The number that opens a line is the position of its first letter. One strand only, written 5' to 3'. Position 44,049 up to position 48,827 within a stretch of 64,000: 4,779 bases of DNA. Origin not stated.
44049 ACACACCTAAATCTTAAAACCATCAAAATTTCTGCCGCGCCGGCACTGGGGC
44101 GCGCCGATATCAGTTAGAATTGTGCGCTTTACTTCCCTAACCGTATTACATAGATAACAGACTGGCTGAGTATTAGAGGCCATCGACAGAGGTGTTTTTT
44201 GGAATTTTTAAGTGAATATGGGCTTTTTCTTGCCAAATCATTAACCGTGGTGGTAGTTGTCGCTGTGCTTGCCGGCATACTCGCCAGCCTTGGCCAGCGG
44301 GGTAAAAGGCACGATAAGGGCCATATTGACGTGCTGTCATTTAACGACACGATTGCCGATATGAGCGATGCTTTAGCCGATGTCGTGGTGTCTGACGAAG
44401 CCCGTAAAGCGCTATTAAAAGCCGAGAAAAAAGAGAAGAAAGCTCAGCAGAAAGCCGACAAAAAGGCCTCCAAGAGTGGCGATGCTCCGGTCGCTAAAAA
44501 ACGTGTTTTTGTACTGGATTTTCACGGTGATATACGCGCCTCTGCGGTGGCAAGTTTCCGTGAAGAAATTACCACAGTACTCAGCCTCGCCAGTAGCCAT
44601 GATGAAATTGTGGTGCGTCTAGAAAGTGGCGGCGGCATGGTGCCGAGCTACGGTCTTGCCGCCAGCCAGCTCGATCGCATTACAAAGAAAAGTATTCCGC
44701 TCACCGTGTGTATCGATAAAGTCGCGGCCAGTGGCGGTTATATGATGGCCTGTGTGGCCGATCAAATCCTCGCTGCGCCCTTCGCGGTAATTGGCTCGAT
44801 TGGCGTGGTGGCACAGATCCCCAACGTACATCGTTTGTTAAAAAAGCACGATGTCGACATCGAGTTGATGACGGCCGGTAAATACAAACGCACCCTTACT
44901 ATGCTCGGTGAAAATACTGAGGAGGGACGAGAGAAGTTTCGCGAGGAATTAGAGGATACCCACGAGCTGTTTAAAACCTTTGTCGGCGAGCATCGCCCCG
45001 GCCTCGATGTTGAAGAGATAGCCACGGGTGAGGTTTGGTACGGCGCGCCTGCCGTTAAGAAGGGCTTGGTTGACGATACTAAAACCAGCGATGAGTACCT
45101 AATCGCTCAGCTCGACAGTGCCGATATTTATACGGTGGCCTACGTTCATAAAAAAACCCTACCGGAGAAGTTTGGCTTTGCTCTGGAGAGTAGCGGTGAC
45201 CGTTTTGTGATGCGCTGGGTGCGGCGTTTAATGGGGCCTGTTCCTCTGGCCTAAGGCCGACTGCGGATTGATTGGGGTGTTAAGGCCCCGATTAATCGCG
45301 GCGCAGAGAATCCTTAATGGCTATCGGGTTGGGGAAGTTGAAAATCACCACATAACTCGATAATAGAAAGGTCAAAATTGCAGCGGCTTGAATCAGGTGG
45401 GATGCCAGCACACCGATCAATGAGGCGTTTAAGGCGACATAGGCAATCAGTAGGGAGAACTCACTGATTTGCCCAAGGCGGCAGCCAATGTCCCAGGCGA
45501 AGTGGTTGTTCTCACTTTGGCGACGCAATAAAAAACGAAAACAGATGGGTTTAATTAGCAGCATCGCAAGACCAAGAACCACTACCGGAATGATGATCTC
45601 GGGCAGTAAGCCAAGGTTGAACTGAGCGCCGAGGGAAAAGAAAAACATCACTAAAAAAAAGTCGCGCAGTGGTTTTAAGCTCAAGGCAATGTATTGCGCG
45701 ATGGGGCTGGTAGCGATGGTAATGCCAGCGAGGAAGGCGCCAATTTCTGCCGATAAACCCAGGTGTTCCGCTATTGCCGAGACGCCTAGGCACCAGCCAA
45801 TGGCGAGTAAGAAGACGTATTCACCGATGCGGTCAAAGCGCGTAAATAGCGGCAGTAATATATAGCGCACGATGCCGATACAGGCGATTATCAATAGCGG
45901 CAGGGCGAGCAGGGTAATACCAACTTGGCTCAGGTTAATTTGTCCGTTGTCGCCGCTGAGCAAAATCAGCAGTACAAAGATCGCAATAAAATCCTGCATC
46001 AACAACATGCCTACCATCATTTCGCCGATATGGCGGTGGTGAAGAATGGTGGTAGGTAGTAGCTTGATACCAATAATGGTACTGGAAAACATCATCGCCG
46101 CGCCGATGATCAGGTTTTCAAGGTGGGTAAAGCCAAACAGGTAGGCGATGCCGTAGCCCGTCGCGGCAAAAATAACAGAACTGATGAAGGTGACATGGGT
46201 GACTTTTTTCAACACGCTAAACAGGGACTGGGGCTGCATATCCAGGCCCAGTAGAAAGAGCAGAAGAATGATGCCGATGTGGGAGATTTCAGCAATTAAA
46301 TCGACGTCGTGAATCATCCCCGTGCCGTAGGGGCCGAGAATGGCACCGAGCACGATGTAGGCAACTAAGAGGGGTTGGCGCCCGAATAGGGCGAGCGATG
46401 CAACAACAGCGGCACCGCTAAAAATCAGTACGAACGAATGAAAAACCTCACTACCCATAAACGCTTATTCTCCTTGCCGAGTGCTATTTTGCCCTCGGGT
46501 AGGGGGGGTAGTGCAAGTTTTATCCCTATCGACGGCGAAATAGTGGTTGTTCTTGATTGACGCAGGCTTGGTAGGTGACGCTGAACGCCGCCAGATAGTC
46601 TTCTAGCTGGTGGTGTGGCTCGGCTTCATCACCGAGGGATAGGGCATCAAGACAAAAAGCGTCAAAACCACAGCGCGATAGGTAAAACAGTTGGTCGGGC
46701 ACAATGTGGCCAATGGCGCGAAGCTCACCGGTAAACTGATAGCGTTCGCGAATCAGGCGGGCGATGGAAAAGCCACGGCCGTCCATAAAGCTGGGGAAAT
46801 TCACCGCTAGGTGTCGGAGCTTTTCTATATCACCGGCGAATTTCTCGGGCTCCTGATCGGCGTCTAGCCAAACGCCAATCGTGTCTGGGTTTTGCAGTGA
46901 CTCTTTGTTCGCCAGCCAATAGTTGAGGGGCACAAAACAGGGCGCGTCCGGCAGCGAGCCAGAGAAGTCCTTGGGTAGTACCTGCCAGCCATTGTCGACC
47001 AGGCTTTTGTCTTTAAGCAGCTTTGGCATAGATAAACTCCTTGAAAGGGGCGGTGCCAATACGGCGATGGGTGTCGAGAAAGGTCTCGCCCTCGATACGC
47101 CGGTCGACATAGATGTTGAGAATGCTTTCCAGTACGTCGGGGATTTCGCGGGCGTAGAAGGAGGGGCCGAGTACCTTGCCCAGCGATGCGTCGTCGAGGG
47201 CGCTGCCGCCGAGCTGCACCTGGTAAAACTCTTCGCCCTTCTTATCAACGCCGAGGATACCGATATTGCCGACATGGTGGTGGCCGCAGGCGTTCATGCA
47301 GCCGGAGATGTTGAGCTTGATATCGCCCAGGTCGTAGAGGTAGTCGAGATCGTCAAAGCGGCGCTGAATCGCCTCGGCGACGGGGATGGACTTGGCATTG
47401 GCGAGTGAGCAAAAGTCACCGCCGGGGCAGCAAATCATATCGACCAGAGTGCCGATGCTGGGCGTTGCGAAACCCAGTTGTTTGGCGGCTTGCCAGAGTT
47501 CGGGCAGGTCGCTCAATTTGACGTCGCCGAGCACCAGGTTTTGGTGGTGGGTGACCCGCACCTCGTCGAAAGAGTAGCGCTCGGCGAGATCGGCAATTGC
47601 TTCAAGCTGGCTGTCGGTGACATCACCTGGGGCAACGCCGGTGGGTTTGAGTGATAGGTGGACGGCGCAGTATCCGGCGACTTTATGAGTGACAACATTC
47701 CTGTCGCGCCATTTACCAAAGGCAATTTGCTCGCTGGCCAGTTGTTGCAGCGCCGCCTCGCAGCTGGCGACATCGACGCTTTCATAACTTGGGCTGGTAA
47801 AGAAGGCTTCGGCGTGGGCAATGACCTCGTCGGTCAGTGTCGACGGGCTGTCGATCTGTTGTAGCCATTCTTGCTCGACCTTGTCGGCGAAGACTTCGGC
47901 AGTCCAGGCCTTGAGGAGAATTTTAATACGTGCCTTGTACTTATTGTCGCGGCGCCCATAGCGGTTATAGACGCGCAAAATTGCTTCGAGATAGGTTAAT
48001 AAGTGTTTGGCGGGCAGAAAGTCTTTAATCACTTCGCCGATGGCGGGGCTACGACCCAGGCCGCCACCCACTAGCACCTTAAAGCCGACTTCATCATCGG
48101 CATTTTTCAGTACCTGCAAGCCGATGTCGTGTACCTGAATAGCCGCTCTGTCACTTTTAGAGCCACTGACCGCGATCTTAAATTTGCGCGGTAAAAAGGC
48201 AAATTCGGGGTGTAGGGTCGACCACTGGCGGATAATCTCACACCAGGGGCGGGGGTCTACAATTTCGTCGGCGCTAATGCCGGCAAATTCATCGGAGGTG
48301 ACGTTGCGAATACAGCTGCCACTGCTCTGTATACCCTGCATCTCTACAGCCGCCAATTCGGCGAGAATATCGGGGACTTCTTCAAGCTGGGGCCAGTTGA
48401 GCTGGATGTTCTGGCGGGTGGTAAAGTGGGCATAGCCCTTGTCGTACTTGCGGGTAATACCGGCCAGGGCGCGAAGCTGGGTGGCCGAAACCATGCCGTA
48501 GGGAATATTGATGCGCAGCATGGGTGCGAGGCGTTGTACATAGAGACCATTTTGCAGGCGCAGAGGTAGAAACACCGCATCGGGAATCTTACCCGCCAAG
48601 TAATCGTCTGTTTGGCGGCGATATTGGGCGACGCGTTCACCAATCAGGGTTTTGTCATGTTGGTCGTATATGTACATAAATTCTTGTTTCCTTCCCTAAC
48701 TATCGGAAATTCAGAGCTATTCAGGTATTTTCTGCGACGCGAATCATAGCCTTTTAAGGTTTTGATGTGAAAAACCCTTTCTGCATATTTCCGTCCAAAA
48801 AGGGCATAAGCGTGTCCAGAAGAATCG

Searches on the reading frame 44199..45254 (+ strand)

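Call 27: search_protein_families(library=pfam, proteins=[window:44199-45254:+], max_evalue=0.00001)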
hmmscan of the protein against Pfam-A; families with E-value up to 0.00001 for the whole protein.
window:44199-45254:+ (351 aa): 2 families
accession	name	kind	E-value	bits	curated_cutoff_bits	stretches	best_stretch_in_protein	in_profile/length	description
PF08496.15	Peptidase_S49_N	-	5.7e-50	169.7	27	1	2-158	1-147/147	Peptidase family S49 N-terminal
PF01343.23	Peptidase_S49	-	2.3e-45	154.7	24.9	1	162-300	3-143/154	Peptidase family S49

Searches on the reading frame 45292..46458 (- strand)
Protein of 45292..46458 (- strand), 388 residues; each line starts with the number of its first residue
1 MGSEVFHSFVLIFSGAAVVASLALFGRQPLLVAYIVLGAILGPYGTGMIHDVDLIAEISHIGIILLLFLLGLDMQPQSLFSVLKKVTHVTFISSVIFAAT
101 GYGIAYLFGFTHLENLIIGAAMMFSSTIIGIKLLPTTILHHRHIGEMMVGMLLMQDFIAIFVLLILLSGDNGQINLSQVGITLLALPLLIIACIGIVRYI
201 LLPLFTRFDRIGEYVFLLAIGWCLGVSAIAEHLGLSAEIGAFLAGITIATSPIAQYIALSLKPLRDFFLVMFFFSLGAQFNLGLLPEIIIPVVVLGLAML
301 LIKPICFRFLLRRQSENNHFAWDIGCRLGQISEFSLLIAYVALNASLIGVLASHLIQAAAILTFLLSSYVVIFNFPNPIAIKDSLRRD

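Call 27: search_protein_families(library=pfam, proteins=[window:45292-46458:-], max_evalue=0.00001)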
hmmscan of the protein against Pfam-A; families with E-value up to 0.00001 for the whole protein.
window:45292-46458:- (388 aa): 1 family
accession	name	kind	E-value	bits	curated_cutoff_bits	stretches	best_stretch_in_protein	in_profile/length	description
PF00999.27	Na_H_Exchanger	-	3.1e-53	181.4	26.2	1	18-369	6-363/375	Sodium/hydrogen exchanger, transmembrane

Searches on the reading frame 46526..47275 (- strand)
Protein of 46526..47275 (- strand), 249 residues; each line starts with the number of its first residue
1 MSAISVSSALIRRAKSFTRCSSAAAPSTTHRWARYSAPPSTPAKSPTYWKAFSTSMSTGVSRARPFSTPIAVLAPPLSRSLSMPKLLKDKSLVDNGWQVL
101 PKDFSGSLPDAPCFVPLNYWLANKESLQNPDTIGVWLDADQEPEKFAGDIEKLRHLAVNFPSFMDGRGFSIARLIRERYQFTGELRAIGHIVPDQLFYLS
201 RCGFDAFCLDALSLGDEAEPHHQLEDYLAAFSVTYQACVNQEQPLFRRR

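Call 27: search_protein_families(library=pfam, proteins=[window:46526-47275:-], max_evalue=0.00001)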
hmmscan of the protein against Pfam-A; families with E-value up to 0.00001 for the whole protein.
window:46526-47275:- (249 aa): 1 family
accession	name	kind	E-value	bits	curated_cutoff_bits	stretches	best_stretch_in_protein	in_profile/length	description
PF06073.17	DUF934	-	1.7e-35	121.5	25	1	134-246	1-107/107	Bacterial protein of unknown function (DUF934)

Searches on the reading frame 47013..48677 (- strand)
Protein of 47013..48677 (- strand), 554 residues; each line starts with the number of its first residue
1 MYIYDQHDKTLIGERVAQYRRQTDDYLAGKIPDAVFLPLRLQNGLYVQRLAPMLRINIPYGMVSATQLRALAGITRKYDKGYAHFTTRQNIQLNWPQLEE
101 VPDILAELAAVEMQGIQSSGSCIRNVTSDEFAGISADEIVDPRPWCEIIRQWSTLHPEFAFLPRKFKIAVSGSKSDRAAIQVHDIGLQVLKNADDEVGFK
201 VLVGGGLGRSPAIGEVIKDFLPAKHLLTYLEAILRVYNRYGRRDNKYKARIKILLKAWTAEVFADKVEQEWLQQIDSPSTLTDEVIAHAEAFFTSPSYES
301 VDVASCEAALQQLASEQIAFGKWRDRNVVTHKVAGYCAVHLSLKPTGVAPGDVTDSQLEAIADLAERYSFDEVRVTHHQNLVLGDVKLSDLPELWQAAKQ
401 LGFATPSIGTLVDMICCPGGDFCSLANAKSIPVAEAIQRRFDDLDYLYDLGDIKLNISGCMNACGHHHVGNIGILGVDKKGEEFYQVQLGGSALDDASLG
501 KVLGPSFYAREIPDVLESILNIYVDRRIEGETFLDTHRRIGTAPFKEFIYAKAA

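Call 27: search_protein_families(library=pfam, proteins=[window:47013-48677:-], max_evalue=0.00001)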
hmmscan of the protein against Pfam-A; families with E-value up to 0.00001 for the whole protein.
window:47013-48677:- (554 aa): 2 families
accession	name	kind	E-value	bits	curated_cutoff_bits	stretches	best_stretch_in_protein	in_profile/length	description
PF01077.27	NIR_SIR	-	3.8e-61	205.6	27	2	119-273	1-156/158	Nitrite and sulphite reductase 4Fe-4S domain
PF03460.22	NIR_SIR_ferr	-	5.2e-35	119.4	24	2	53-111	11-69/69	Nitrite/Sulfite reductase ferredoxin-like half domain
